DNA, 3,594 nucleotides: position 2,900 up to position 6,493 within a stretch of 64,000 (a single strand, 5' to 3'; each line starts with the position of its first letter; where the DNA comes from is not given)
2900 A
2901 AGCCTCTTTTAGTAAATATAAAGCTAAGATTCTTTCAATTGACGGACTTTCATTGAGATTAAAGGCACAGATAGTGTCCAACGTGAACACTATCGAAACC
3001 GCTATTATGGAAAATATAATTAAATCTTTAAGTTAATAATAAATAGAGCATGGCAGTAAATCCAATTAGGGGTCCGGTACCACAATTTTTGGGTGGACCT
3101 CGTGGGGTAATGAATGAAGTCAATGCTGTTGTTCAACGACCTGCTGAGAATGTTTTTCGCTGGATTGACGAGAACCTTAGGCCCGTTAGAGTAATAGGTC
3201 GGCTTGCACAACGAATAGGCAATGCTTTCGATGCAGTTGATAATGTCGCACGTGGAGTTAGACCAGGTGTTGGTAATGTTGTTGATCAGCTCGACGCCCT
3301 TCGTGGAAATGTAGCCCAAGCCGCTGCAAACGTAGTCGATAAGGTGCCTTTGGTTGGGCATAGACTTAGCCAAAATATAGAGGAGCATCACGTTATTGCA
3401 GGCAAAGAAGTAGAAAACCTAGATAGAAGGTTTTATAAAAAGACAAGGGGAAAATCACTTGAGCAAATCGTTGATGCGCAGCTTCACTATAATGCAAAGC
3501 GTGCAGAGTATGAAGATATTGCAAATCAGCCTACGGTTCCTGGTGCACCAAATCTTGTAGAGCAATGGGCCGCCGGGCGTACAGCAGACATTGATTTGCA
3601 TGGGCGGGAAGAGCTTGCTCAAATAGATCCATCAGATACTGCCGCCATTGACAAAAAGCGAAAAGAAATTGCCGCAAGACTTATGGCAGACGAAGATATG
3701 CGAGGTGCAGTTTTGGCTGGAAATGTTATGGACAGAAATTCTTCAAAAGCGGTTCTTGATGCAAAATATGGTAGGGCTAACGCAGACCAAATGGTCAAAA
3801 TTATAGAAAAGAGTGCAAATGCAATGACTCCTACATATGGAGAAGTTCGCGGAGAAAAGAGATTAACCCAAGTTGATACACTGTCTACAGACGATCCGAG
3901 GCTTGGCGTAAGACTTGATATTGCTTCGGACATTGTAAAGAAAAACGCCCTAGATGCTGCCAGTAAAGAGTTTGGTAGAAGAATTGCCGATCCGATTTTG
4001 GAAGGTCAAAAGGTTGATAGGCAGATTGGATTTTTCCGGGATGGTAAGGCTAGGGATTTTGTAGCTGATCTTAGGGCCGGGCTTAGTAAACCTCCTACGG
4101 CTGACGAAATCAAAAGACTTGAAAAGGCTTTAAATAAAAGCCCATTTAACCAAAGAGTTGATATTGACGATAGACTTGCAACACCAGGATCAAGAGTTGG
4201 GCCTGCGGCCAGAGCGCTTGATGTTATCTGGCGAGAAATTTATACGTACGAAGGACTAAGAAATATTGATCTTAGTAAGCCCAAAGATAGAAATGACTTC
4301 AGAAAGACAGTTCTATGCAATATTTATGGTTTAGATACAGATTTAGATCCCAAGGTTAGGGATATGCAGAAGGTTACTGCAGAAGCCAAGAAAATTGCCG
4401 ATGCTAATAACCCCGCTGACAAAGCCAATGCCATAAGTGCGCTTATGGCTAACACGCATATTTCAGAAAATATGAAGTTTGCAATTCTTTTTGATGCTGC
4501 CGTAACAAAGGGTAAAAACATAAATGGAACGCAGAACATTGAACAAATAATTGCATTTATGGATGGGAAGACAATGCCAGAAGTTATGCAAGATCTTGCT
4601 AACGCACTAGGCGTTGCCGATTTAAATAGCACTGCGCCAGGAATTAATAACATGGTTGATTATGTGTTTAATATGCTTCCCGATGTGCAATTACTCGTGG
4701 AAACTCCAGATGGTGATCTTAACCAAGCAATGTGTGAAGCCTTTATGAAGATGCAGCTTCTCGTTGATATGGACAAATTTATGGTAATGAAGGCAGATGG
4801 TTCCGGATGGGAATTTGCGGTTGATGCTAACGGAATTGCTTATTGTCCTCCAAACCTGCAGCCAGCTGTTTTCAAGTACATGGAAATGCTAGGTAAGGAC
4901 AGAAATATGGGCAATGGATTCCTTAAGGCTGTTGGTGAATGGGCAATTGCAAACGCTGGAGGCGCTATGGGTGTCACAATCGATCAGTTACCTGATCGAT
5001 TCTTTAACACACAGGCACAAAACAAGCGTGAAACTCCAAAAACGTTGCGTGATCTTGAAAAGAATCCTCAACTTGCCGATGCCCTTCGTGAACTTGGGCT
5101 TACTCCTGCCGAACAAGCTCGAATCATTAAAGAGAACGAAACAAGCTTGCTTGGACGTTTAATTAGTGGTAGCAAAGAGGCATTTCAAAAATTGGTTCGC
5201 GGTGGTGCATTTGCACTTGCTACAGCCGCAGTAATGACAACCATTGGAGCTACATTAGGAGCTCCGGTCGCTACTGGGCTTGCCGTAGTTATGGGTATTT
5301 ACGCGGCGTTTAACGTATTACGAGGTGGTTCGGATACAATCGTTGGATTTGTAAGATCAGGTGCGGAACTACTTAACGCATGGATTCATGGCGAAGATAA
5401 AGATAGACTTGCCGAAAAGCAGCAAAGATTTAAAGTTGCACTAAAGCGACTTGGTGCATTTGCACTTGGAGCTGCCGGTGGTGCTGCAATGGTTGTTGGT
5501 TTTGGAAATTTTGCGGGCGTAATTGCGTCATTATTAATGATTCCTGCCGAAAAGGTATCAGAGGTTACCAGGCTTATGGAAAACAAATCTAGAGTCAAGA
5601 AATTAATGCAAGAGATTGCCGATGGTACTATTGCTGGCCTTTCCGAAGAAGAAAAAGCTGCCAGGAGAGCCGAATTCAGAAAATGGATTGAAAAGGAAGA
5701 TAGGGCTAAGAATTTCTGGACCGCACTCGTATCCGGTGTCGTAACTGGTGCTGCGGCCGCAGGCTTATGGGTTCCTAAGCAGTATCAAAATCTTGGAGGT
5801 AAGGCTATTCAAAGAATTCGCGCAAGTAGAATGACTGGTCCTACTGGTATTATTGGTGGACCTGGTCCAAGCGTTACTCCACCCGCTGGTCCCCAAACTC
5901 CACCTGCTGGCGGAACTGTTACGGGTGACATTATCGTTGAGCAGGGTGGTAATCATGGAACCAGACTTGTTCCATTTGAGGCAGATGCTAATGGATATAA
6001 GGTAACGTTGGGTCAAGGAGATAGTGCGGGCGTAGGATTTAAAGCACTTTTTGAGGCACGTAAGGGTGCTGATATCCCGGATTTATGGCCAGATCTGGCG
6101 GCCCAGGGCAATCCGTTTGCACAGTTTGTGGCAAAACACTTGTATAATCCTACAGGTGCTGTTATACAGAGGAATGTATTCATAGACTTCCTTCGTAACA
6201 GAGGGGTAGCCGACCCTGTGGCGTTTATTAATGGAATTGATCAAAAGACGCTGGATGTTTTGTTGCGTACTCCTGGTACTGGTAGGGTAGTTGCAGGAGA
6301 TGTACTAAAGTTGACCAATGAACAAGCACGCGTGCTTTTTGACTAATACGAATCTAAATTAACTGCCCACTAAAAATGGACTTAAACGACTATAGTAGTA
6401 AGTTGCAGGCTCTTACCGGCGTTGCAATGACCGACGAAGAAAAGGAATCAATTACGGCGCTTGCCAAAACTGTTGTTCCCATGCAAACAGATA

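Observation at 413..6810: Cassette of paralogous hydrophobic proteins interleaved with paralogous 103-aa helical proteins, ending in a 1098-aa effector-like protein plus an acidic partner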

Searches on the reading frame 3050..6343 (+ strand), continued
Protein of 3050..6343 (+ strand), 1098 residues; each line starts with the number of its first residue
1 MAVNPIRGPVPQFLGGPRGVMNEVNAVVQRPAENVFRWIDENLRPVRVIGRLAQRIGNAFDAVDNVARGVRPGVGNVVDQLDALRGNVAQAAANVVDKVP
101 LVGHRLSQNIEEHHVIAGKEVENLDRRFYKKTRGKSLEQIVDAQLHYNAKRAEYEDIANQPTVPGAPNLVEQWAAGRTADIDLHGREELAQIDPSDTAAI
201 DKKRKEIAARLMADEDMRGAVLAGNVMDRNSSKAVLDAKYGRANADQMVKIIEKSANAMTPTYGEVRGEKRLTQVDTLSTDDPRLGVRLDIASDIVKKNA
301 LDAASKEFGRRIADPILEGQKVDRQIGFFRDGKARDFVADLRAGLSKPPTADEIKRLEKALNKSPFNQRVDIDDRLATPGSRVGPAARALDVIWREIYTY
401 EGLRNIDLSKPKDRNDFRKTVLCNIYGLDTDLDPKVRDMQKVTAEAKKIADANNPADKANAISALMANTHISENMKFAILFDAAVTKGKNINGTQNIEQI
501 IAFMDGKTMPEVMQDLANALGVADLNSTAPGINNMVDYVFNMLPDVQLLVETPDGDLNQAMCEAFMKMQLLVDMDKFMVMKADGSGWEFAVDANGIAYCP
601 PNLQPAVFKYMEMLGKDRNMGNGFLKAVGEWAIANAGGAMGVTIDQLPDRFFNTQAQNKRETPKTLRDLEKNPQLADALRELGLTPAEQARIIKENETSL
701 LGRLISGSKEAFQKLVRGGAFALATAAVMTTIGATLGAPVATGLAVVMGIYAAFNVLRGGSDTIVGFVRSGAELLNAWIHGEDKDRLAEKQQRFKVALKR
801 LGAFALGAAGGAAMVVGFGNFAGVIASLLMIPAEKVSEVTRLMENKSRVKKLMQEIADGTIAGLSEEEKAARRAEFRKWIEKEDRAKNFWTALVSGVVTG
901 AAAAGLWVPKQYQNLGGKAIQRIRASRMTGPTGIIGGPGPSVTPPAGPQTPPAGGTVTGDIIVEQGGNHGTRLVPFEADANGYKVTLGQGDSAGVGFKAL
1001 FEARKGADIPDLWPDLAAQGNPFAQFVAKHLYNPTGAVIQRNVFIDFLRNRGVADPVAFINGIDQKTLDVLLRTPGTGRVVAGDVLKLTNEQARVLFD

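Call 56: search_solved_structures(query=A3, max_evalue=10)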
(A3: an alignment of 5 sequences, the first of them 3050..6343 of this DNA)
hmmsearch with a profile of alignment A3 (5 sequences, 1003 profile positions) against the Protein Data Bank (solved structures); distinct sequences matched with E-value up to 10: 1.
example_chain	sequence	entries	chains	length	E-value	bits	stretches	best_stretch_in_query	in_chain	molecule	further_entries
1jxq_A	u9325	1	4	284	3.5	8.8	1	426-465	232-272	Caspase-9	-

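Call 74: predict_structure(protein=window:3050-6343:+)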
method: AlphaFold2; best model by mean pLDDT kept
length: 1098 residues; sequences in the alignment: 1
mean_pLDDT: 39.6   pTM: 0.26
mean pLDDT of the five models: 39.6, 36.5, 35.3, 32.4, 32.4
residues with pLDDT >= 90: 0; 70-90: 0; 50-70: 92; < 50: 1006
segments of 3 or more residues with pLDDT < 50: 1-183, 208-443, 467-479, 481-781, 786-788, 800-844, 882-1055, 1057-1059, 1061-1098
pLDDT, mean of each block of 10 residues (from residue 1): 25 33 35 36 36 37 39 41 40 37 37 39 40 39 37 35 35 40 52 59 54 40 37 41 43 34 29 29 31 31 34 36 36 40 39 45 38 40 40 38 41 42 35 40 54 54 49 45 45 38 38 43 38 36 33 39 37 31 31 34 36 38 37 34 30 32 36 42 44 40 37 37 38 38 41 42 46 41 51 51 46 43 40 41 50 54 56 54 46 41 34 36 32 29 31 42 37 40 40 38 40 44 46 40 43 45 43 37 30 30
secondary structure, 60 per line:
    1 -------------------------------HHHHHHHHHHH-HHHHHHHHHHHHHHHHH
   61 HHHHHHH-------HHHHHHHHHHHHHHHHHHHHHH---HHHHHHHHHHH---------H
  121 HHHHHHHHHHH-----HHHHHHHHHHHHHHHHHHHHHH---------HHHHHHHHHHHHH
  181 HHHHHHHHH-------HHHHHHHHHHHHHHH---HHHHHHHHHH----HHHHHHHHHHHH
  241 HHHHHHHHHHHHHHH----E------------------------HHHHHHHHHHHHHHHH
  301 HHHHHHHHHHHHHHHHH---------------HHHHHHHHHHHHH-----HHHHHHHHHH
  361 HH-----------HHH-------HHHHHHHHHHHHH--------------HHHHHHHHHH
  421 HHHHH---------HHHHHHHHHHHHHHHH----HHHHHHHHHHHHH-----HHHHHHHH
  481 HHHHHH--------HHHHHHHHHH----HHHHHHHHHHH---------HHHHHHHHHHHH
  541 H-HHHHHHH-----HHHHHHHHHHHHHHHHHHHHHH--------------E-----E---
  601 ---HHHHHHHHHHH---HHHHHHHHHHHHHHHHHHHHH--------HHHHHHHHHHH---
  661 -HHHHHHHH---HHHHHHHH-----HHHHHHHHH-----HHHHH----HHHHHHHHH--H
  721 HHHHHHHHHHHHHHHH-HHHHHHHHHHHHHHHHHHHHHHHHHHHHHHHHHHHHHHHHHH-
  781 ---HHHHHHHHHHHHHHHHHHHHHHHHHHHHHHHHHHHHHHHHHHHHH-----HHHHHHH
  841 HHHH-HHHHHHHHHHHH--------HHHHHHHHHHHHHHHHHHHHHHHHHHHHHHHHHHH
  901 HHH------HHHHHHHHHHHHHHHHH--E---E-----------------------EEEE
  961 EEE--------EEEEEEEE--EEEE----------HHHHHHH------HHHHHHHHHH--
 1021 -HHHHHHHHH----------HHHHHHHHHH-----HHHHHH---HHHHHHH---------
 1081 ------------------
elements in order (helices of 4 or more, strands of 3 or more residues): H32-42 H44-67 H75-96 H100-110 H120-131 H137-158 H168-189 H197-211 H215-224 H229-255 H285-317 H333-345 H351-362 H384-396 H411-425 H435-450 H455-467 H473-486 H495-504 H509-519 H529-541 H543-549 H555-576 H604-614 H618-638 H647-657 H662-669 H673-680 H686-694 H700-704 H709-717 H720-736 H738-779 H784-828 H834-844 H846-857 H866-903 H910-926 E957-963 E972-979 E982-985 H996-1002 H1009-1018 H1022-1030 H1041-1050 H1056-1061 H1065-1071

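Call 81: search_protein_families(library=padloc, proteins=[window:3050-6343:+], max_evalue=0.1)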
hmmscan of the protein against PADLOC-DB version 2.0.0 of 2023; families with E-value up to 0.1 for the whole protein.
window:3050-6343:+ (1098 aa): 0 families

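Call 85: find_encoding_contigs(protein=P0008, flank=10000, max_places=2)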
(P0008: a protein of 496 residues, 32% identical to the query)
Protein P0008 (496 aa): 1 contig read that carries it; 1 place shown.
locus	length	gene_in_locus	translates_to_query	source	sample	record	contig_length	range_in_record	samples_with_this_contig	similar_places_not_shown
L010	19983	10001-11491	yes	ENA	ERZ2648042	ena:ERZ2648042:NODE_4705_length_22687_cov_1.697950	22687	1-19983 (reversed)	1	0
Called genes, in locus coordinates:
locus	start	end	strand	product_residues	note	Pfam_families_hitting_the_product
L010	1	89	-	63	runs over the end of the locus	-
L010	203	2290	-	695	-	PF10412:TrwB_AAD_bind (faint), PF26449:DUF8128, PF02534:T4SS-DNA_transf (faint)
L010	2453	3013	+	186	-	-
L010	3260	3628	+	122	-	-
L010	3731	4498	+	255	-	-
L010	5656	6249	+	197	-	-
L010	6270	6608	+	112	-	-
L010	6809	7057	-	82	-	PF05635:23S_rRNA_IVP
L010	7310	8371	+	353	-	-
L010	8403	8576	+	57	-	-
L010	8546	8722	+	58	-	-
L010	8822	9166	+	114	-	-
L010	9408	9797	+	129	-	-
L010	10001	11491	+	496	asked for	-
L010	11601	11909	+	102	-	-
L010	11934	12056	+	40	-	-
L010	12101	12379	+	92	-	-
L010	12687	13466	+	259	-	-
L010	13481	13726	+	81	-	-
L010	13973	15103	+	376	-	-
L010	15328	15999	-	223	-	PF00300:His_Phos_1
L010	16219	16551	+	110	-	PF05635:23S_rRNA_IVP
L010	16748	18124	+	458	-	PF11638:DnaA_N, PF13173:AAA_14 (faint), PF00308:Bac_DnaA, PF01695:IstB_IS21, PF08299:Bac_DnaA_C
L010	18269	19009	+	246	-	PF01300:Sua5_yciO_yrdC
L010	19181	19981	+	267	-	?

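Call 86: find_encoding_contigs(protein=P0015, flank=10000, max_places=2)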
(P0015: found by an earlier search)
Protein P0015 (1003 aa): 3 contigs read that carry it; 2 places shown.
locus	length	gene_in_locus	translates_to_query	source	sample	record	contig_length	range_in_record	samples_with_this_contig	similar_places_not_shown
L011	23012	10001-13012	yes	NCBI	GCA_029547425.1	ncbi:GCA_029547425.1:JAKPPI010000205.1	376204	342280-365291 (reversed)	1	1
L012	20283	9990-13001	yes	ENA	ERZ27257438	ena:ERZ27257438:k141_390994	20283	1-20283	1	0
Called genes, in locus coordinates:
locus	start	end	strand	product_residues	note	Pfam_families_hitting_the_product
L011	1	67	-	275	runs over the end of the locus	-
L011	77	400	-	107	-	-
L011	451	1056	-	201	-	-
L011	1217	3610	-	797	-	PF26449:DUF8128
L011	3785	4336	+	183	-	-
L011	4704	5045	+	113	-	-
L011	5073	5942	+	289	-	-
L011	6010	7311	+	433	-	-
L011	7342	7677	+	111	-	-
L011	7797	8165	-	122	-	PF05635:23S_rRNA_IVP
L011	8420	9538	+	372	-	-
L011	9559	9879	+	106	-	-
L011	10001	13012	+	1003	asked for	-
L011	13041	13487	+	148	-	-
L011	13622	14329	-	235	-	PF00300:His_Phos_1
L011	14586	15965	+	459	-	PF11638:DnaA_N, PF13173:AAA_14 (faint), PF00308:Bac_DnaA, PF01695:IstB_IS21, PF08299:Bac_DnaA_C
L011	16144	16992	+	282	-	PF01300:Sua5_yciO_yrdC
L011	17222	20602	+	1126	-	PF02811:PHP, PF07733:DNA_pol3_alpha, PF17657:DNA_pol3_finger, PF14579:HHH_6, PF01336:tRNA_anti-codon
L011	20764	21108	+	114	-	PF05635:23S_rRNA_IVP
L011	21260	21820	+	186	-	PF08207:EFP_N, PF01132:EFP, PF09285:Elong-fact-P_C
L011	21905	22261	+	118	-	PF05635:23S_rRNA_IVP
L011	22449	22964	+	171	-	PF07963:N_methyl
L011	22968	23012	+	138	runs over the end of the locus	-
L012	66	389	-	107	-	-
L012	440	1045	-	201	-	-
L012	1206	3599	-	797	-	PF26449:DUF8128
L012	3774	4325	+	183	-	-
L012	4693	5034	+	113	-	-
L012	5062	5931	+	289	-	-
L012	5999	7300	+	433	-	-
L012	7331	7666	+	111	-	-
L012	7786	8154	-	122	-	PF05635:23S_rRNA_IVP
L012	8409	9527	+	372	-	-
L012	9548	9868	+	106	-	-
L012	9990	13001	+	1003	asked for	-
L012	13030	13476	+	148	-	-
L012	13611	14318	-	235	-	PF00300:His_Phos_1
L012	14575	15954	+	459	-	PF11638:DnaA_N, PF13173:AAA_14 (faint), PF00308:Bac_DnaA, PF01695:IstB_IS21, PF08299:Bac_DnaA_C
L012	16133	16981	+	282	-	PF01300:Sua5_yciO_yrdC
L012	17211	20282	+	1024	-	?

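Call 99: search_dna_similar(query=window:3050-6343:+, collection=phages, mode=protein, max_evalue=0.001)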
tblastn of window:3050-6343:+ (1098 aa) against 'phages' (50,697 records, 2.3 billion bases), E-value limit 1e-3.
No match.

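Call 100: search_dna_similar(query=window:3050-6343:+, collection=plasmids, mode=protein, max_evalue=0.001)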
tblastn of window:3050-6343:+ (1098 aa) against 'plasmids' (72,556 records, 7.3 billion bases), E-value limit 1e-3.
No match.

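Call 104: search_protein_families(library=pfam, proteins=[L002:79-399:-, L002:453-1055:-, L006:2313-2579:+, L007:5296-5727:-, L008:2508-3161:+, L008:3411-3776:+], max_evalue=0.01)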
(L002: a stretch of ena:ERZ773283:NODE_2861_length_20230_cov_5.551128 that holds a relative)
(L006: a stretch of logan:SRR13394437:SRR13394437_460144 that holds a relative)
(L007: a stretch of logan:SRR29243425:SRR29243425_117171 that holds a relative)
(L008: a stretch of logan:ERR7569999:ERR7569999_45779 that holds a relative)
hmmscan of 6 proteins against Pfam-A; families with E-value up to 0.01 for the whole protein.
L002:79-399:- (107 aa): 0 families

L002:453-1055:- (201 aa): 0 families

L006:2313-2579:+ (89 aa): 0 families

L007:5296-5727:- (144 aa): 1 family
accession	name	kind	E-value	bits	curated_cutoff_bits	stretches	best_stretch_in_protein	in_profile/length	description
PF00589.27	Phage_integrase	-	9.6e-18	65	27.1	1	38-130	85-170/172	Phage integrase family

L008:2508-3161:+ (218 aa): 0 families

L008:3411-3776:+ (122 aa): 0 families

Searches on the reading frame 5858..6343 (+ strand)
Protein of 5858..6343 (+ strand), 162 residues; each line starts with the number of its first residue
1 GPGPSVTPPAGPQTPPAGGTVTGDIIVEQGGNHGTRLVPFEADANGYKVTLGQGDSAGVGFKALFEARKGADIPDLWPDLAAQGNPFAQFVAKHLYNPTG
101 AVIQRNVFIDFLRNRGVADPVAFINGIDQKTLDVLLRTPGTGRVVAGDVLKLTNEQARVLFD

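Call 80: search_solved_structures(query=window:5858-6343:+, max_evalue=10)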
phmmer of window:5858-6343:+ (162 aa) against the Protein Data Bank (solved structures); distinct sequences matched with E-value up to 10: 17.
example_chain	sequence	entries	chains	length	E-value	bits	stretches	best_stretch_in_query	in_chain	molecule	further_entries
9etx_A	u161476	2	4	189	0.11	15.6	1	48-149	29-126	Kelch-like ECH-associated protein 1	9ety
6w67_A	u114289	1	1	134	0.11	15.5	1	60-149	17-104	Kelch-like ECH-associated protein 1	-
8wfg_A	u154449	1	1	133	0.11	15.5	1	60-149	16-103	Kelch-like ECH-associated protein 1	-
9phr_A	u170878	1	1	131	0.11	15.5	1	60-149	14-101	Kelch-like ECH-associated protein 1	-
5dad_A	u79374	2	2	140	0.12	15.5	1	59-149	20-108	Kelch-like ECH-associated protein 1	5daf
6ffm_A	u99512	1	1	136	0.12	15.5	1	60-149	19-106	Kelch-like ECH-associated protein 1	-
4cxi_A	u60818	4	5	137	0.12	15.5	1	60-149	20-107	KELCH-LIKE ECH-ASSOCIATED PROTEIN 1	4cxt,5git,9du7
7exi_A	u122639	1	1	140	0.12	15.4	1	60-149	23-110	Kelch-like ECH-associated protein 1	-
7x4w_A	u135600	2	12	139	0.12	15.4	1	60-149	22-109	Kelch-like ECH-associated protein 1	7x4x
4cxj_A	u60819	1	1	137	0.14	15.3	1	60-149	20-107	KELCH-LIKE ECH-ASSOCIATED PROTEIN 1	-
5nlb_A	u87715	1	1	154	0.18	14.8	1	60-149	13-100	Kelch-like ECH-associated protein 1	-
6w68_A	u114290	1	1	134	0.21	14.7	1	60-149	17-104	Kelch-like ECH-associated protein 1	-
9ujg_A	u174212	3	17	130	0.24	14.5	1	60-150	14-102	Kelch-like ECH-associated protein 1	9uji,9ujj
2glf_A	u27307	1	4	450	0.26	14.4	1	49-88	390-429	Probable M18-family aminopeptidase 1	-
6w66_C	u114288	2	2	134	0.27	14.3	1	65-149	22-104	Kelch-like ECH-associated protein 1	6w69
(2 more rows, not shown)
